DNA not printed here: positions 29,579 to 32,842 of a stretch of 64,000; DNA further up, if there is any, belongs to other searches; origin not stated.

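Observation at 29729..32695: OmcA/MtrC-like decaheme with 5+5 heme layout but ~300 extra N-terminal residues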

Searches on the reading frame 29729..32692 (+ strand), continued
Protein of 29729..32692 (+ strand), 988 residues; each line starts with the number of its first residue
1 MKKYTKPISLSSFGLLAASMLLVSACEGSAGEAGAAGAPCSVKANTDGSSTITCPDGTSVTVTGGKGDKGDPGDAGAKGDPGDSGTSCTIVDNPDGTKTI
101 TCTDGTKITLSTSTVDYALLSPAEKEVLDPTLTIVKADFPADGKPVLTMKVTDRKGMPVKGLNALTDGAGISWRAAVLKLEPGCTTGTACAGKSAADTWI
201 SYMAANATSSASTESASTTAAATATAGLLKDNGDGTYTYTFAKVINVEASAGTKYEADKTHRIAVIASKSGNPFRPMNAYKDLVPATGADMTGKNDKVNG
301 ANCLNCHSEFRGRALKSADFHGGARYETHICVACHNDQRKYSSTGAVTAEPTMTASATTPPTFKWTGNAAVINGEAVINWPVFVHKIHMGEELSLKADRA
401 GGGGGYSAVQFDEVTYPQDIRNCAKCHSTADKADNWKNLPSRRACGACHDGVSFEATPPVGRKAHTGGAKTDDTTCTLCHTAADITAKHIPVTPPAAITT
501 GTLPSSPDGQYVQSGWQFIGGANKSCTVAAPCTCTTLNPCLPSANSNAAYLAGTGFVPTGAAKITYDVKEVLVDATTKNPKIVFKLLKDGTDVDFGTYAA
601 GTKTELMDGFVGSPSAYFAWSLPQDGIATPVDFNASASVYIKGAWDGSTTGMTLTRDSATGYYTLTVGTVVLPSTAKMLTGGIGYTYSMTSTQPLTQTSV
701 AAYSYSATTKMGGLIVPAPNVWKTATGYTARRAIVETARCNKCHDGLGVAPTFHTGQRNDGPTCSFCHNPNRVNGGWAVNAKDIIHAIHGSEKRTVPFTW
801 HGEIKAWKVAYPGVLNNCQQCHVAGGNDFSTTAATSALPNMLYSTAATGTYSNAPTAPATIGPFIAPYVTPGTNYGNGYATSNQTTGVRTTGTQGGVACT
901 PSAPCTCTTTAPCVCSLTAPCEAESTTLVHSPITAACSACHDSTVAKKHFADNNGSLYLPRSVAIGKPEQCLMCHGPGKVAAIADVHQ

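Call 13: find_homologous_proteins(query=window:29729-32692:+, max_evalue=0.00001)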
Query window:29729-32692:+ (988 aa): 924 proteins with E <= 0.00001 among 8000 candidates; the best 120 are listed.
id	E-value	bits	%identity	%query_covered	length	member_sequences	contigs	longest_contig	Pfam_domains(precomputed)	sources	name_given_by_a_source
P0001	0.0e+0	1971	87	100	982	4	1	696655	PF14537.12,PF22112.3,PF14522.12,PF22113.2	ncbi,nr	ncbi:MAG: OmcA/MtrC family decaheme c-type cytochrome [Myxococcales bacterium]|nr:OmcA/MtrC family d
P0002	0.0e+0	1888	84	100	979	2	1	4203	PF14537.12,PF14522.12,PF22113.2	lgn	-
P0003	0.0e+0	1659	73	97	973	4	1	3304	PF14537.12,PF19079.6,PF14522.12,PF22113.2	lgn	-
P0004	0.0e+0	1508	69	99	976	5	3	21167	PF09699.16,PF14537.12,PF02085.22,PF14522.12,PF22113.2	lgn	-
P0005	0.0e+0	1503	68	99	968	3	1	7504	PF14537.12,PF22112.3,PF02085.22,PF14522.12,PF22113.2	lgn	-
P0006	0.0e+0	1488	68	99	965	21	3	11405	PF09699.16,PF14537.12,PF02085.22,PF14522.12,PF22113.2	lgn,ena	-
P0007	0.0e+0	1480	67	99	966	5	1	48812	PF09699.16,PF14537.12,PF14522.12,PF22113.2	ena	-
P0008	0.0e+0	1476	68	97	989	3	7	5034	PF14537.12,PF02085.22,PF14522.12,PF22113.2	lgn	-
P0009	0.0e+0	1468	67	97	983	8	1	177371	PF14537.12,PF02085.22,PF14522.12,PF22113.2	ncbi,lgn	ncbi:MAG: hypothetical protein AMXMBFR56_23680 [Polyangiaceae bacterium]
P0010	0.0e+0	1454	68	97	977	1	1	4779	PF09699.16,PF14537.12,PF02085.22,PF14522.12,PF22113.2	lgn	-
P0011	0.0e+0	1391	64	99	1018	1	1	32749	PF14537.12,PF22112.3,PF02085.22,PF14522.12,PF22113.2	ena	-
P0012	0.0e+0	1389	64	100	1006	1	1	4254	PF09699.16,PF14537.12,PF02085.22,PF14522.12,PF22113.2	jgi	jgi:OmcA/MtrC family decaheme c-type cytochrome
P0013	0.0e+0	1377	63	99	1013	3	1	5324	PF01391.24,PF14537.12,PF22112.3,PF19079.6,PF14522.12,PF22113.2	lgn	-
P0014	0.0e+0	1363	64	98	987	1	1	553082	PF14537.12,PF14522.12,PF22113.2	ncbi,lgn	ncbi:MAG: OmcA/MtrC family decaheme c-type cytochrome [Polyangiaceae bacterium]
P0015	0.0e+0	1342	62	100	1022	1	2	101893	PF14537.12,PF02085.22,PF14522.12,PF22113.2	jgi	-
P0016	0.0e+0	1214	59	97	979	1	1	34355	PF14537.12,PF14522.12,PF22113.2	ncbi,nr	ncbi:MAG: OmcA/MtrC family decaheme c-type cytochrome [Deltaproteobacteria bacterium]|nr:OmcA/MtrC f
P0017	7.9e-272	923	49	92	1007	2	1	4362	PF09699.16,PF14537.12,PF14522.12,PF22113.2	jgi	jgi:OmcA/MtrC family decaheme c-type cytochrome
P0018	1.1e-269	916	48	99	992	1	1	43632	PF09699.16,PF14522.12,PF22113.2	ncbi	-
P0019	2.4e-266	905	48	99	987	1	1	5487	PF09699.16,PF14537.12,PF14522.12,PF22113.2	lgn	-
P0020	4.9e-266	904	47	99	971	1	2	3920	PF14522.12,PF22113.2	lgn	-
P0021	1.3e-261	889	46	96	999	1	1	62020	PF09699.16,PF14537.12,PF14522.12,PF22113.2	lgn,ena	-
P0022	9.9e-261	886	47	99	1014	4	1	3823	PF14537.12,PF02085.22,PF14522.12,PF22113.2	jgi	jgi:OmcA/MtrC family decaheme c-type cytochrome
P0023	3.8e-258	878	46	98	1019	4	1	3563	PF14537.12,PF14522.12,PF22113.2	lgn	-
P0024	8.8e-257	873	47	98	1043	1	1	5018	PF14537.12,PF14522.12,PF22113.2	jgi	-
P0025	3.5e-256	871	46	99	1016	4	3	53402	PF09699.16,PF14537.12,PF14522.12,PF22113.2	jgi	jgi:OmcA/MtrC family decaheme c-type cytochrome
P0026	6.9e-256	870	48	96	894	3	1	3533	PF14537.12,PF19079.6,PF02085.22,PF14522.12,PF22113.2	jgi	jgi:OmcA/MtrC family decaheme c-type cytochrome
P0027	4.4e-254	864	46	98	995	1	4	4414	PF14537.12,PF02085.22,PF14522.12,PF22113.2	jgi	jgi:OmcA/MtrC family decaheme c-type cytochrome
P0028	1.9e-253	862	46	99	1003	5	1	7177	PF09699.16,PF14537.12,PF14522.12,PF22113.2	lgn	-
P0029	6.4e-252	857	47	99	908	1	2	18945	PF09699.16,PF14537.12,PF02085.22,PF14522.12,PF22113.2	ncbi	-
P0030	1.2e-250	853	46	97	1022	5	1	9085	PF14537.12,PF14522.12,PF22113.2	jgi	jgi:OmcA/MtrC family decaheme c-type cytochrome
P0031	2.4e-250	852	45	99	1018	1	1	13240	PF09699.16,PF14537.12,PF14522.12,PF22113.2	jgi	jgi:OmcA/MtrC family decaheme c-type cytochrome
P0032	4.8e-248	844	45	99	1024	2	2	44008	PF14537.12,PF14522.12,PF22113.2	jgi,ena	-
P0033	6.0e-248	844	46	97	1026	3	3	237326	PF14537.12,PF14522.12,PF22113.2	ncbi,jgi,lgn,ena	-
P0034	4.5e-244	831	45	97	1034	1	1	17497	PF01391.24,PF09699.16,PF14537.12,PF14522.12,PF22113.2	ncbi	ncbi:MAG TPA: OmcA/MtrC family decaheme c-type cytochrome [Kofleriaceae bacterium]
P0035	1.6e-243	829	46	99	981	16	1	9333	PF09699.16,PF14537.12,PF22112.3,PF02085.22,PF14522.12,PF22113.2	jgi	jgi:OmcA/MtrC family decaheme c-type cytochrome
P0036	5.6e-243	827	47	99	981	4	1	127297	PF09699.16,PF14537.12,PF22112.3,PF14522.12,PF22113.2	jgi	jgi:OmcA/MtrC family decaheme c-type cytochrome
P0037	1.5e-242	826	47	96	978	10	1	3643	PF09699.16,PF14537.12,PF22112.3,PF02085.22,PF14522.12,PF22113.2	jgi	jgi:OmcA/MtrC family decaheme c-type cytochrome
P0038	2.6e-242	825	46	99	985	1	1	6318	PF09699.16,PF14537.12,PF22112.3,PF02085.22,PF14522.12,PF22113.2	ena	-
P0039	2.6e-241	822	45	95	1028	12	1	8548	PF14537.12,PF14522.12,PF22113.2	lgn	-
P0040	1.7e-240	819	45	99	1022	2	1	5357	PF14537.12,PF14522.12,PF22113.2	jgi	jgi:OmcA/MtrC family decaheme c-type cytochrome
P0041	5.4e-240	818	46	99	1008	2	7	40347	PF09699.16,PF14537.12,PF22112.3,PF14522.12,PF22113.2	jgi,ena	-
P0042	5.6e-240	817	46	90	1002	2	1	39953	PF14537.12,PF14522.12,PF22113.2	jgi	jgi:OmcA/MtrC family decaheme c-type cytochrome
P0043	8.7e-240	817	45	97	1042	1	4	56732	PF14537.12,PF02085.22,PF14522.12,PF22113.2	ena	-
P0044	1.1e-239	816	47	96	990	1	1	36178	PF09699.16,PF14537.12,PF22112.3,PF14522.12,PF22113.2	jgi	jgi:OmcA/MtrC family decaheme c-type cytochrome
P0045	2.7e-239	815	45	99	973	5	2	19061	PF09699.16,PF14537.12,PF22112.3,PF11845.14,PF22111.3,PF14522.12,PF22113.2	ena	-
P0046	3.2e-239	815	45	97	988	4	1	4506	PF09699.16,PF14537.12,PF02085.22,PF14522.12,PF22113.2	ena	-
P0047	9.2e-239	813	46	96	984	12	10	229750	PF14537.12,PF22112.3,PF02085.22,PF14522.12,PF22113.2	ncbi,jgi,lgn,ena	jgi:OmcA/MtrC family decaheme c-type cytochrome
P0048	1.1e-238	813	44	97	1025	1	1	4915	PF09699.16,PF14537.12,PF14522.12,PF22113.2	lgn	-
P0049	2.3e-238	812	44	96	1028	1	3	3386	PF09699.16,PF14537.12,PF14522.12,PF22113.2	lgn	-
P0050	3.7e-238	811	46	99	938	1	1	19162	PF09699.16,PF14537.12,PF22112.3,PF14522.12,PF22113.2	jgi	jgi:OmcA/MtrC family decaheme c-type cytochrome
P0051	5.7e-238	811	45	97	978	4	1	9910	PF14537.12,PF22112.3,PF22111.3,PF14522.12,PF22113.2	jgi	jgi:OmcA/MtrC family decaheme c-type cytochrome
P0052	1.9e-237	809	48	91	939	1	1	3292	PF14537.12,PF02085.22,PF14522.12,PF22113.2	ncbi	-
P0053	6.7e-237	807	43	100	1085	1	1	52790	PF01391.24,PF14537.12,PF14522.12,PF22113.2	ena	-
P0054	1.2e-236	806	46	100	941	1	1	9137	PF14537.12,PF02085.22,PF14522.12,PF22113.2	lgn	-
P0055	5.2e-236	804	46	97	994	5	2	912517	PF09699.16,PF14537.12,PF22112.3,PF02085.22,PF14522.12,PF22113.2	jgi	jgi:OmcA/MtrC family decaheme c-type cytochrome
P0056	6.9e-236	804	45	99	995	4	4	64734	PF09699.16,PF14537.12,PF22112.3,PF14522.12,PF22113.2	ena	-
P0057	9.1e-236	804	48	91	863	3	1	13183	PF09699.16,PF14537.12,PF22112.3,PF14522.12,PF22113.2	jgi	jgi:OmcA/MtrC family decaheme c-type cytochrome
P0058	1.2e-235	803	43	97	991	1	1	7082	PF09699.16,PF02085.22,PF14522.12,PF22113.2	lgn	-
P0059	3.0e-235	802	44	96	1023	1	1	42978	PF09699.16,PF14537.12,PF14522.12,PF22113.2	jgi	jgi:OmcA/MtrC family decaheme c-type cytochrome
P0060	1.0e-234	800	46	98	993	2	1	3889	PF09699.16,PF14537.12,PF22112.3,PF14522.12,PF22113.2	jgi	-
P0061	1.1e-234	800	45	97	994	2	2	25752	PF09699.16,PF14537.12,PF22112.3,PF14522.12,PF22113.2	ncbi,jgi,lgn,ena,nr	ncbi:MAG TPA: OmcA/MtrC family decaheme c-type cytochrome [Polyangia bacterium]|jgi:decaheme c-type 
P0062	3.1e-234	798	45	98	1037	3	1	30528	PF09699.16,PF14537.12,PF22112.3,PF02085.22,PF14522.12,PF22113.2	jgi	jgi:OmcA/MtrC family decaheme c-type cytochrome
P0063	5.8e-234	798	45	99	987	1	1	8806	PF09699.16,PF14537.12,PF22112.3,PF02085.22,PF14522.12,PF22113.2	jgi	jgi:OmcA/MtrC family decaheme c-type cytochrome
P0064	5.8e-234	798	43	97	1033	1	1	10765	PF14537.12,PF14522.12,PF22113.2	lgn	-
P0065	8.6e-234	797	45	100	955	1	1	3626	PF14537.12,PF02085.22,PF14522.12,PF22113.2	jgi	-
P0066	1.2e-233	796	45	97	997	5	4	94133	PF09699.16,PF14537.12,PF22112.3,PF02085.22,PF14522.12,PF22113.2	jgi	jgi:OmcA/MtrC family decaheme c-type cytochrome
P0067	2.6e-233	795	46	98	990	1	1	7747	PF09699.16,PF14537.12,PF22112.3,PF14522.12,PF22113.2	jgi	jgi:OmcA/MtrC family decaheme c-type cytochrome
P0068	3.4e-233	795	46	98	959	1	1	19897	PF09699.16,PF14537.12,PF22112.3,PF14522.12,PF22113.2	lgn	-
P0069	4.1e-233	795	44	96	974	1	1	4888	PF09699.16,PF14537.12,PF22112.3,PF22111.3,PF02085.22,PF14522.12,PF22113.2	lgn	-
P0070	4.3e-233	795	45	97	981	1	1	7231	PF09699.16,PF14537.12,PF22112.3,PF14522.12,PF22113.2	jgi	jgi:OmcA/MtrC family decaheme c-type cytochrome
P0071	1.0e-232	793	45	98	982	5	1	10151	PF09699.16,PF14537.12,PF22112.3,PF22111.3,PF14522.12,PF22113.2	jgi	jgi:OmcA/MtrC family decaheme c-type cytochrome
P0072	7.2e-232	791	46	88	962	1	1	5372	PF14537.12,PF14522.12,PF22113.2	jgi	jgi:OmcA/MtrC family decaheme c-type cytochrome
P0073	1.9e-231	789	46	98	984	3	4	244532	PF09699.16,PF14537.12,PF22112.3,PF22111.3,PF02085.22,PF14522.12,PF22113.2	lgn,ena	-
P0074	1.9e-231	789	46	98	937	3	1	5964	PF09699.16,PF14537.12,PF22112.3,PF03264.20,PF14522.12,PF22113.2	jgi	jgi:OmcA/MtrC family decaheme c-type cytochrome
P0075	2.2e-231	789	45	98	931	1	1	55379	PF14537.12,PF02085.22,PF14522.12,PF22113.2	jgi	jgi:OmcA/MtrC family decaheme c-type cytochrome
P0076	2.7e-231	789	43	97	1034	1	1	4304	PF09699.16,PF14537.12,PF14522.12,PF22113.2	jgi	jgi:OmcA/MtrC family decaheme c-type cytochrome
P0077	3.7e-231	788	45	99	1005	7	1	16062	PF09699.16,PF14537.12,PF22112.3,PF22111.3,PF14522.12,PF22113.2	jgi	jgi:OmcA/MtrC family decaheme c-type cytochrome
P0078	4.2e-231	788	44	99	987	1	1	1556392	PF09699.16,PF14537.12,PF22112.3,PF22111.3,PF02085.22,PF14522.12,PF22113.2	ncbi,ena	-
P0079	4.8e-231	788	45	89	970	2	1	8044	PF09699.16,PF14537.12,PF14522.12,PF22113.2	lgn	-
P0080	6.0e-231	788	41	99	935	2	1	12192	PF14537.12,PF02085.22,PF14522.12,PF22113.2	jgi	-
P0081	8.0e-231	787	45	98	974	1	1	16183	PF09699.16,PF14537.12,PF22112.3,PF22111.3,PF14522.12,PF22113.2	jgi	-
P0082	1.0e-230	787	44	94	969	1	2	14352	PF14537.12,PF02085.22,PF14522.12,PF22113.2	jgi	jgi:OmcA/MtrC family decaheme c-type cytochrome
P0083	1.7e-230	786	45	99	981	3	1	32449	PF09699.16,PF14537.12,PF22112.3,PF14522.12,PF22113.2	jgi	-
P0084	2.6e-230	785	44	99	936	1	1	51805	PF09699.16,PF14537.12,PF22112.3,PF14522.12,PF22113.2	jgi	jgi:OmcA/MtrC family decaheme c-type cytochrome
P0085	2.8e-230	785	46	97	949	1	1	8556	PF14537.12,PF02085.22,PF14522.12,PF22113.2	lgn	-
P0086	3.8e-230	785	46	97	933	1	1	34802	PF14537.12,PF14522.12,PF22113.2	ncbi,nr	ncbi:MAG TPA: OmcA/MtrC family decaheme c-type cytochrome [Polyangia bacterium]|nr:OmcA/MtrC family 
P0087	6.2e-230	784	42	97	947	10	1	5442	PF09699.16,PF14537.12,PF02085.22,PF14522.12,PF22113.2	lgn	-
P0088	6.9e-230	784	46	98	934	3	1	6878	PF14537.12,PF03264.20,PF02085.22,PF14522.12,PF22113.2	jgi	jgi:OmcA/MtrC family decaheme c-type cytochrome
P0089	9.9e-230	784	43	97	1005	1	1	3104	PF09699.16,PF14537.12,PF14522.12,PF22113.2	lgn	-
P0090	2.8e-229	782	42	99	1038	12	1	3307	PF09699.16,PF14537.12,PF14522.12,PF22113.2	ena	-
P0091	3.5e-229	782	45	97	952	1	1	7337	PF09699.16,PF14537.12,PF02085.22,PF14522.12,PF22113.2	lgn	-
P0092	3.8e-229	782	45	97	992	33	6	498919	PF09699.16,PF14537.12,PF22112.3,PF14522.12,PF22113.2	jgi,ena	jgi:OmcA/MtrC family decaheme c-type cytochrome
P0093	3.8e-229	782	45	99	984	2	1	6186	PF09699.16,PF14537.12,PF22112.3,PF22111.3,PF03264.20,PF14522.12,PF22113.2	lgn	-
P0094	4.4e-229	781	43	98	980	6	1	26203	PF09699.16,PF14537.12,PF22112.3,PF22111.3,PF14522.12,PF22113.2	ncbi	-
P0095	7.2e-229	781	45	99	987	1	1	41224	PF09699.16,PF14537.12,PF22111.3,PF14522.12,PF22113.2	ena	-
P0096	8.9e-229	780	46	96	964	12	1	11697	PF09699.16,PF14537.12,PF14522.12,PF22113.2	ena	-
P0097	9.3e-229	780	43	96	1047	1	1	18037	PF09699.16,PF14537.12,PF14522.12,PF22113.2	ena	-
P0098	1.1e-228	780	45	96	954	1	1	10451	PF14537.12,PF02085.22,PF14522.12,PF22113.2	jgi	jgi:OmcA/MtrC family decaheme c-type cytochrome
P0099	1.6e-228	780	43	99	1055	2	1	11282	PF14537.12,PF22112.3,PF14522.12,PF22113.2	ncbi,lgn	-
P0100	2.1e-228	779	46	96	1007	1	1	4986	PF09699.16,PF14537.12,PF22112.3,PF14522.12,PF22113.2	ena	-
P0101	2.3e-228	779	44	100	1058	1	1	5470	PF09699.16,PF14537.12,PF22112.3,PF14522.12,PF22113.2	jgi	jgi:OmcA/MtrC family decaheme c-type cytochrome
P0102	2.5e-228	779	43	93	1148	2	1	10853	PF09699.16,PF14537.12,PF22113.2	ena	-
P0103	3.2e-228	779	45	96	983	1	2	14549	PF09699.16,PF14537.12,PF22111.3,PF02085.22,PF14522.12,PF22113.2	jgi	jgi:OmcA/MtrC family decaheme c-type cytochrome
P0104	5.1e-228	778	44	98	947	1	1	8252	PF09699.16,PF14537.12,PF02085.22,PF14522.12,PF22113.2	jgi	jgi:OmcA/MtrC family decaheme c-type cytochrome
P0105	5.5e-228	778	45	100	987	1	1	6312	PF09699.16,PF14537.12,PF22112.3,PF14522.12,PF22113.2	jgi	-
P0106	9.0e-228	777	43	97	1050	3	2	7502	PF09699.16,PF14537.12,PF14522.12,PF22113.2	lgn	-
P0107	1.1e-227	777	45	99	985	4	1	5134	PF09699.16,PF14537.12,PF22112.3,PF22111.3,PF14522.12,PF22113.2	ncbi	-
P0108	1.2e-227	777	44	97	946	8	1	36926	PF14537.12,PF14522.12,PF22113.2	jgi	jgi:OmcA/MtrC family decaheme c-type cytochrome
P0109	1.3e-227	777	45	98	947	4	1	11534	PF09699.16,PF14537.12,PF14522.12,PF22113.2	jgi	-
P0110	1.4e-227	776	43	97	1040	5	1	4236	PF14537.12,PF14522.12,PF22113.2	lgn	-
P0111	1.5e-227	776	44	98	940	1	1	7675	PF14537.12,PF02085.22,PF14522.12,PF22113.2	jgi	jgi:OmcA/MtrC family decaheme c-type cytochrome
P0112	1.2e-226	773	45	99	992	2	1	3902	PF09699.16,PF14537.12,PF22112.3,PF02085.22,PF14522.12,PF22113.2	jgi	jgi:OmcA/MtrC family decaheme c-type cytochrome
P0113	2.4e-226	772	45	97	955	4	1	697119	PF14537.12,PF14522.12,PF22113.2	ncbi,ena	-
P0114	3.7e-226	772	46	96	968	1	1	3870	PF09699.16,PF14537.12,PF22112.3,PF14522.12,PF22113.2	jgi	jgi:OmcA/MtrC family decaheme c-type cytochrome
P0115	8.1e-226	771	45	99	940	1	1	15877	PF14537.12,PF03264.20,PF02085.22,PF14522.12,PF22113.2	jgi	jgi:OmcA/MtrC family decaheme c-type cytochrome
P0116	9.1e-226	770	46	98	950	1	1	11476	PF09699.16,PF14537.12,PF02085.22,PF14522.12,PF22113.2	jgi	jgi:OmcA/MtrC family decaheme c-type cytochrome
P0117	1.0e-225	770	45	96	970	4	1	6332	PF14537.12,PF02085.22,PF14522.12,PF22113.2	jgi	-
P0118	1.5e-225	770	45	97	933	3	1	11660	PF09699.16,PF14537.12,PF02085.22,PF14522.12,PF22113.2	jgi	jgi:OmcA/MtrC family decaheme c-type cytochrome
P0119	2.8e-225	769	46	43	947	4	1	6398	PF14537.12,PF02085.22,PF14522.12,PF22113.2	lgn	-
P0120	4.1e-225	768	44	99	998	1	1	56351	PF09699.16,PF14537.12,PF22112.3,PF14522.12,PF22113.2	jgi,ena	-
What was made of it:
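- On CFSR, collagen-flanked surface repeat (Pfam PF19079): Homologs P0003, P0013 and P0026 carry precomputed PF19079 hits (call 13).
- On Collagen triple-helix repeat (Pfam PF01391): Homologs P0013, P0034 and P0053 do hit it (call 13).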

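Call 17: find_encoding_contigs(protein=P0001, flank=10000, max_places=2)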
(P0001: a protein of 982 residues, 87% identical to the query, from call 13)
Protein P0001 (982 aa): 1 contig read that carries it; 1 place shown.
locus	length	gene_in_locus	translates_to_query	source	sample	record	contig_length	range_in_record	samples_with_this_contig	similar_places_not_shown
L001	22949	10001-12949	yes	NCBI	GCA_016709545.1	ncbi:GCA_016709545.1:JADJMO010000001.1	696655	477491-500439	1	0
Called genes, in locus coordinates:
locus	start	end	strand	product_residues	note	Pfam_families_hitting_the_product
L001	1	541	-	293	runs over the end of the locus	-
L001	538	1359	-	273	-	PF03372:Exo_endo_phos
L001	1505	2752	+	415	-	PF02127:Peptidase_M18, PF05343:Peptidase_M42 (faint)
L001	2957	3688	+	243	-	PF00376:MerR (weak), PF13411:MerR_1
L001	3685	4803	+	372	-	PF03403:PAF-AH_p_II, PF07224:Chlorophyllase, PF12740:PETase (weak)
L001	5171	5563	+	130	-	-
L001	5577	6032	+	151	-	-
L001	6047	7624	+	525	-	PF04909:Amidohydro_2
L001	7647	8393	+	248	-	PF00106:adh_short, PF08659:KR, PF13561:adh_short_C2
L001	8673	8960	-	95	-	-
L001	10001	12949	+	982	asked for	PF22112:OmcA-like_N (weak), PF14522:Cytochrome_C7 (faint), PF14537:Cytochrom_c3_2 (faint), PF22113:Mtrc-MtrF_II-IV_dom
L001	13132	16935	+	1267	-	PF14522:Cytochrome_C7 (faint), PF09698:GSu_C4xC__C2xCH (faint), PF21936:Pcf11_C (faint)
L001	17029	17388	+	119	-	-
